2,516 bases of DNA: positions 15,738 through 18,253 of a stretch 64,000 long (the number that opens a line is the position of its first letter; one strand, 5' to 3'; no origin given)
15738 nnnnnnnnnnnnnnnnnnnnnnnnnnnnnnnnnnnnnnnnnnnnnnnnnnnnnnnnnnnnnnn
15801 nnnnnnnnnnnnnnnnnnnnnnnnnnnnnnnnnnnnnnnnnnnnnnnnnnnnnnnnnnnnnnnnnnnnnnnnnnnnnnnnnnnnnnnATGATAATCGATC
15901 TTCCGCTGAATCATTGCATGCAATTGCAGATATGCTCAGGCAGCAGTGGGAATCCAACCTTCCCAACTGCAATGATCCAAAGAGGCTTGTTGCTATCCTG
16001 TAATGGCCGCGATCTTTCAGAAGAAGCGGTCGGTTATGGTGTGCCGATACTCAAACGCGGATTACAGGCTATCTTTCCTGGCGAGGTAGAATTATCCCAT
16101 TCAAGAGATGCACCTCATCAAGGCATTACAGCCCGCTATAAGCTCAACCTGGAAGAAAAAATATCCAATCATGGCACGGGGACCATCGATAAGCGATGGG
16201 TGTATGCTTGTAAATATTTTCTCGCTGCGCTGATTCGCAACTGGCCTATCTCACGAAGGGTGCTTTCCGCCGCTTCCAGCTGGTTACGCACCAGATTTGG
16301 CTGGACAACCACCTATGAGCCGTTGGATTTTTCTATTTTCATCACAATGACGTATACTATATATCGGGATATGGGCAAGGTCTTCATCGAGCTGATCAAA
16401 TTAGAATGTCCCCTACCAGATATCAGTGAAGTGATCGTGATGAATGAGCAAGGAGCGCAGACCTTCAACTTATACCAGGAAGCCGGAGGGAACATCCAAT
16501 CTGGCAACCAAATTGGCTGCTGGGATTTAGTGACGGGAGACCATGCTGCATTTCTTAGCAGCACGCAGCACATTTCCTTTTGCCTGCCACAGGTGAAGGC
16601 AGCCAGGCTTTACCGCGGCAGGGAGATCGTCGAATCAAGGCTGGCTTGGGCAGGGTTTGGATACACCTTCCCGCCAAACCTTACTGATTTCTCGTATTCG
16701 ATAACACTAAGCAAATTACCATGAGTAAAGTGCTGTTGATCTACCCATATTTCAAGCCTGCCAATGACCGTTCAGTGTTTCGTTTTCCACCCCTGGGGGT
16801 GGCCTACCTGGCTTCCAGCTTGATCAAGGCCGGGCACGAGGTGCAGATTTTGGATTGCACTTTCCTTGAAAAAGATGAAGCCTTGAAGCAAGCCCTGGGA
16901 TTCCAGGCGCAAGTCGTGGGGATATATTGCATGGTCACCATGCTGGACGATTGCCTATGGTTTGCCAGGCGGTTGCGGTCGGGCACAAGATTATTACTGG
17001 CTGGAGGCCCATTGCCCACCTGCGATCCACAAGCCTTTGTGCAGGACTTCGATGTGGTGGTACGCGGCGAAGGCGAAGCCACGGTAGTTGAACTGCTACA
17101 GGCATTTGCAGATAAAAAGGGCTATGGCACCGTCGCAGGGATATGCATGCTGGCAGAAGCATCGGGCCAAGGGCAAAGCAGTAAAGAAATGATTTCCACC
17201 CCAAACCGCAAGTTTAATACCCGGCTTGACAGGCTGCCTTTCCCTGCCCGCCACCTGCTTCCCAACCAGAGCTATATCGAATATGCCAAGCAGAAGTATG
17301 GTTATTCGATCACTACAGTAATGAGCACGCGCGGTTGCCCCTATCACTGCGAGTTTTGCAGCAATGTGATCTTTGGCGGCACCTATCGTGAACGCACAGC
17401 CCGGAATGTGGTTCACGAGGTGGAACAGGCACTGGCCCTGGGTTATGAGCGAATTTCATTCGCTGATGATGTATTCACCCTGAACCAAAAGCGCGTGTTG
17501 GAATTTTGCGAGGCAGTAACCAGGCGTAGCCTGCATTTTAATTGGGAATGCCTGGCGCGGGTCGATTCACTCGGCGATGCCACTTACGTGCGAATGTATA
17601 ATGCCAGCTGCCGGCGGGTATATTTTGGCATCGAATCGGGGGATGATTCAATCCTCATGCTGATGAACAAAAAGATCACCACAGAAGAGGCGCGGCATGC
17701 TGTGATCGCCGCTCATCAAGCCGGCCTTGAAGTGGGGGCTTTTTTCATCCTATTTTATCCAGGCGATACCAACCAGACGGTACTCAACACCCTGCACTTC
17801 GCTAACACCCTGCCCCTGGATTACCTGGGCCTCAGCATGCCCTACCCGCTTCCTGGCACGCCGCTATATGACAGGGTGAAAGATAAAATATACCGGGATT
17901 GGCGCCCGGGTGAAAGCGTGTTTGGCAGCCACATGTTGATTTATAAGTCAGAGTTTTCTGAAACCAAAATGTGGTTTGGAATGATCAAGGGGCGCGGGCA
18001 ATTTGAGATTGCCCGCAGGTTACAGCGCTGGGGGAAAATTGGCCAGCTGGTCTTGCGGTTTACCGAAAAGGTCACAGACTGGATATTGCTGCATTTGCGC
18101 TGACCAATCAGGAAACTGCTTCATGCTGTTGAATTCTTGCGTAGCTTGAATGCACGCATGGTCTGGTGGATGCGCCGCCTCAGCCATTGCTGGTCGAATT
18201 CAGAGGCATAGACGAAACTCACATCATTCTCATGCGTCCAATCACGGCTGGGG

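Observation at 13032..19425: Candidate undescribed envelope-glycan system: processive GT2 synthase, GT-C membrane transferase, orphan protein and two B12-radical SAM enzymes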

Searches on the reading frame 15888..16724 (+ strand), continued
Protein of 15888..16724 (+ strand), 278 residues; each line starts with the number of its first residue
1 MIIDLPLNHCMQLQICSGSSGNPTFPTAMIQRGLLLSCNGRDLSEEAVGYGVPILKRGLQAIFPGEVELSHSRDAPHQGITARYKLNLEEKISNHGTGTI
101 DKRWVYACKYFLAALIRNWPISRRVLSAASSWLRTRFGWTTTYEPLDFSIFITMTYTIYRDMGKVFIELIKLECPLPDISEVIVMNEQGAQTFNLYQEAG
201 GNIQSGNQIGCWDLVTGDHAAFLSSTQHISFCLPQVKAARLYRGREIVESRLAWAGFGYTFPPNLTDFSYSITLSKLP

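Call 64: search_protein_families(library=pfam, alignment_id=A1, max_evalue=10)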
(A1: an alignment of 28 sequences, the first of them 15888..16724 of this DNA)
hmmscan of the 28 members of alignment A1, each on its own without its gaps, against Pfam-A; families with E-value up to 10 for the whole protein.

A. member 1, window:15888-16724:+ (278 aa): 0 families

B. families by the number of members that match (of 28 scanned): 7 families
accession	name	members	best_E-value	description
PF08615.16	RNase_H2_suC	2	0.2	Ribonuclease H2 non-catalytic subunit (Ylr154p-like)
PF03413.25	PepSY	1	0.036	Peptidase propeptide and YPEB domain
PF11271.13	PorA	1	0.081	Porin PorA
PF00651.37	BTB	1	0.12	BTB/POZ domain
PF23309.1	DUF7083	1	0.15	Domain of unknown function (DUF7083)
PF15544.11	Ntox6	1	0.19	Bacterial toxin 6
PF07583.16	PSCyt2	1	0.28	Protein of unknown function (DUF1549)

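Call 65: find_encoding_contigs(protein=P0245, flank=6000, max_places=4)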
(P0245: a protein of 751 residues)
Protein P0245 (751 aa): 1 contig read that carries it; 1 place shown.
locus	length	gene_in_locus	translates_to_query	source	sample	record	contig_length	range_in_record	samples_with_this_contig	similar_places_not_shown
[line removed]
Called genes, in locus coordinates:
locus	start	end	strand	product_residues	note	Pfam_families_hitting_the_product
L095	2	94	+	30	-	?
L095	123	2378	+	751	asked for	-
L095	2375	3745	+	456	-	PF02310:B12-binding, PF19864:Radical_SAM_N2 (weak), PF04055:Radical_SAM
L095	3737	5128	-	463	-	PF02310:B12-binding, PF04055:Radical_SAM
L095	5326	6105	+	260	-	?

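Call 66: find_encoding_contigs(protein=P0385, flank=8000, max_places=3)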
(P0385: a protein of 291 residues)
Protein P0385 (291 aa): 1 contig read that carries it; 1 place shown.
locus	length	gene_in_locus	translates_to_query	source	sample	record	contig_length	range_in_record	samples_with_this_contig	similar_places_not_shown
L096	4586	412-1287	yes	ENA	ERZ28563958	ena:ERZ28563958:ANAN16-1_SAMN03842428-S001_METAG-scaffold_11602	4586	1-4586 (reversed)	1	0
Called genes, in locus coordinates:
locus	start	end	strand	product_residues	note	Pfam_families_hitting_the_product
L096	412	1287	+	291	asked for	-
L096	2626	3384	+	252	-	PF00579:tRNA-synt_1b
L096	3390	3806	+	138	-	PF13662:Toprim_4 (weak), PF01751:Toprim (weak)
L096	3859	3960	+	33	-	-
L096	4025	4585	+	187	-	?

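Call 67: find_encoding_contigs(protein=P0350, flank=8000, max_places=3)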
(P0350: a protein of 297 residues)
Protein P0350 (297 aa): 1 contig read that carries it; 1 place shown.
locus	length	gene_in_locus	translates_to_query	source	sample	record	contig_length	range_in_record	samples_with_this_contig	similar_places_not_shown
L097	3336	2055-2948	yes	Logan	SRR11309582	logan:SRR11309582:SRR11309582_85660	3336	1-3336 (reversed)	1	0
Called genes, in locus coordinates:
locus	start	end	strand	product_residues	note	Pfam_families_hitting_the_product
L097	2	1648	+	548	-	?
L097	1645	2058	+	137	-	-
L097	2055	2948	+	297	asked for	-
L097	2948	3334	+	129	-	?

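Call 68: find_encoding_contigs(protein=P0370, flank=8000, max_places=3)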
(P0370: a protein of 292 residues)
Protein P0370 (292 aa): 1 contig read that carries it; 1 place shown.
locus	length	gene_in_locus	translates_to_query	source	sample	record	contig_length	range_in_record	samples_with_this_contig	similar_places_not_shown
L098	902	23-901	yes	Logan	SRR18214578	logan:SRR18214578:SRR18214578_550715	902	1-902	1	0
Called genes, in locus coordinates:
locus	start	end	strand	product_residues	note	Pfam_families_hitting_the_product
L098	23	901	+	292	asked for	?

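Call 69: search_protein_families(library=pfam, proteins=[L097:2-1648:+, L097:1645-2058:+, L097:2948-3334:+, L091:1-483:+, L091:3404-4063:+, L095:5326-6105:+], max_evalue=0.01)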
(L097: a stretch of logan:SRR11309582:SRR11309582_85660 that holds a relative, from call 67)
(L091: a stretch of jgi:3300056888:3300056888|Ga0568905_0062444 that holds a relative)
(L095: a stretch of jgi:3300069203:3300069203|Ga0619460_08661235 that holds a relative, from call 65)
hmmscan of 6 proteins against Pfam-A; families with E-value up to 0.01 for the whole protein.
L097:2-1648:+ (548 aa): 4 families
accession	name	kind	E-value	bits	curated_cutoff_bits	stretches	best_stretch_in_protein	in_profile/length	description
PF17874.7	TPR_MalT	-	1e-07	32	45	2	245-320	120-194/336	MalT-like TPR region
PF13424.12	TPR_12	-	1.9e-06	28.4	30.1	2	332-398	8-76/77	Tetratricopeptide repeat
PF12862.13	ANAPC5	-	9.5e-05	22.8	23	0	367-411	38-82/91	Anaphase-promoting complex subunit 5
PF13374.12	TPR_10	-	0.0017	18.7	27.5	0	289-314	4-29/42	Tetratricopeptide repeat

L097:1645-2058:+ (137 aa): 0 families

L097:2948-3334:+ (129 aa): 2 families
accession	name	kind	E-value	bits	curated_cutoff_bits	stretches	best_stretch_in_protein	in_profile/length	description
PF02310.24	B12-binding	-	2.9e-18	66.3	32.1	1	21-124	12-120/121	B12 binding domain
PF19864.5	Radical_SAM_N2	-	0.00051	20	29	1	61-128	60-125/151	Radical SAM proteins, N-terminal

L091:1-483:+ (160 aa): 0 families

L091:3404-4063:+ (220 aa): 1 family
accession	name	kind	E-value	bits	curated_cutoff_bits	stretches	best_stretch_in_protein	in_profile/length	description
PF04622.18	ERG2_Sigma1R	-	6.1e-49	166.7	21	1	13-190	18-202/210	ERG2 and Sigma1 receptor like protein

L095:5326-6105:+ (260 aa): 0 families

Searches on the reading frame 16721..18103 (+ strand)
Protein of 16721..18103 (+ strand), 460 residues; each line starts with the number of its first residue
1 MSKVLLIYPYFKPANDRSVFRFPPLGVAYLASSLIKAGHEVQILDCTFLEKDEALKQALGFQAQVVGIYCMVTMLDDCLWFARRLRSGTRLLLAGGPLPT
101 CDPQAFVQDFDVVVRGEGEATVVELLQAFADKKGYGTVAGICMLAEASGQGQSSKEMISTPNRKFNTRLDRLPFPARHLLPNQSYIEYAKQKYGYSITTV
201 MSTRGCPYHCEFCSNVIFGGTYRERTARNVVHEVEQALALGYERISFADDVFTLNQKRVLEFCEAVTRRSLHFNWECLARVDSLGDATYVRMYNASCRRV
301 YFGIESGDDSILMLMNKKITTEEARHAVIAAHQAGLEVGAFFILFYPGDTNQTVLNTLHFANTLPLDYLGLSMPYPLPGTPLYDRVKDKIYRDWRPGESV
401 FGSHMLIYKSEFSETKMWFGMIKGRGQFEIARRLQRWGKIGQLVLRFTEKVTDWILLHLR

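Call 3: search_protein_families(library=pfam, proteins=[window:16721-18103:+], max_evalue=0.01)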
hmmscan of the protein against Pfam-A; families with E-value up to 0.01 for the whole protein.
window:16721-18103:+ (460 aa): 3 families
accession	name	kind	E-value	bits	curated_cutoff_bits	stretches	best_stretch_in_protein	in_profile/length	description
PF04055.27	Radical_SAM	-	1.2e-22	81.3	29.5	1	202-361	3-166/166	Radical SAM superfamily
PF02310.24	B12-binding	-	2.6e-18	66.4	32.1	1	19-125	9-120/121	B12 binding domain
PF19864.5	Radical_SAM_N2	-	0.00015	21.7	29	1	81-133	79-129/151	Radical SAM proteins, N-terminal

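Call 4: search_protein_families(library=ncbifam, proteins=[window:16721-18103:+], max_evalue=0.01)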
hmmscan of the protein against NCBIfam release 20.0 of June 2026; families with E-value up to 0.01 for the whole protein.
window:16721-18103:+ (460 aa): 31 families (the best 25 are shown)
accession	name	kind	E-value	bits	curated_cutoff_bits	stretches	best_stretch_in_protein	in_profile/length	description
NF050148.1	rSAM_ApyD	equivalog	8.1e-43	146.7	750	1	22-394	23-401/645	RiPP biosynthesis radical SAM protein ApyD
TIGR04479.1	bcpD_PhpK_rSAM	subfamily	1.8e-40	138.8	600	1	18-385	66-430/504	PhpK family radical SAM P-methyltransferase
TIGR02026.1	BchE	equivalog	7.6e-40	137.2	481.35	1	4-390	2-391/497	magnesium-protoporphyrin IX monomethyl ester anaerobic oxidative cyclase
TIGR03471.1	HpnJ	equivalog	2e-38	132.5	577.6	1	109-389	120-390/472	hopanoid biosynthesis associated radical SAM protein HpnJ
NF038361.1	rSAM_Sden_1168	equivalog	3e-30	105.3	575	2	110-385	199-472/560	Sden_1168 family B12-binding radical SAM P-methyltransferase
NF033070.1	rSAM_AprD4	equivalog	1.4e-29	103.3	500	1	168-407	169-409/456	AprD4 family radical SAM diol-dehydratase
TIGR04014.1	B12_SAM_MJ_0865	equivalog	1.6e-29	103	360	1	65-387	43-359/434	methyl-coenzyme M reductase glutamine C-methyltransferase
TIGR04072.2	rSAM_ladder_B12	equivalog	6.1e-29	100.9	360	1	23-384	17-370/443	lipid biosynthesis B12-binding/radical SAM protein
TIGR04367.1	HpnR_B12_rSAM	equivalog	1.9e-27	96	650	1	18-385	16-372/490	hopanoid C-3 methylase HpnR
TIGR04013.1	B12_SAM_MJ_1487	hypoth_equivalog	3.3e-27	95.3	251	2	54-245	34-200/382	TIGR04013 family B12-binding domain/radical SAM domain-containing protein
TIGR04385.1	B12_rSAM_cofa1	equivalog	4.3e-23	82.2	450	1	18-361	14-361/438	B12 lower ligand biosynthesis radical SAM protein BzaD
TIGR04295.1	B12_rSAM_oligo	hypoth_equivalog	1.6e-21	76.5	400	1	24-385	25-383/422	TIGR04295 family B12-binding domain-containing radical SAM protein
NF040546.1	rSAM_CUAEP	equivalog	5.5e-19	68.2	500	1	23-362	12-339/468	CUAEP/CCAEP-tail radical SAM (seleno)protein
NF040542.1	rSAM_RCCLKC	equivalog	5.4e-17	62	450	1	22-356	11-342/423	arsinothricin biosynthesis radical SAM protein ArsL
TIGR03975.1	rSAM_ocin_1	subfamily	1.6e-16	60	281.85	1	54-353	120-419/606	RiPP maturation radical SAM C-methyltransferase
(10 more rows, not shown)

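Call 10: search_solved_structures(query=window:16721-18103:+, max_evalue=0.001)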
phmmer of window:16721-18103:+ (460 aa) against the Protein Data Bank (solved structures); distinct sequences matched with E-value up to 0.001: 5.
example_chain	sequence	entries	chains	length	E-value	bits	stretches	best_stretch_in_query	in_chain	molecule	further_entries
6fd2_B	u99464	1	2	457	5.5e-25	91.1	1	171-408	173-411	Putative apramycin biosynthetic oxidoreductase 4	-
9ccb_A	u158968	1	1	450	1.2e-16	63.6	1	93-388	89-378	Radical SAM core domain-containing protein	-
4jc0_A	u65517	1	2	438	5.3e-07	31.8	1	195-393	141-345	Ribosomal protein S12 methylthiotransferase RimO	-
2qgq_A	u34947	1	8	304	6.1e-07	31.6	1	201-393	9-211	Protein TM_1862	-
5ul2_A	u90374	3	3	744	0.00018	23.4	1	90-345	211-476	OxsB protein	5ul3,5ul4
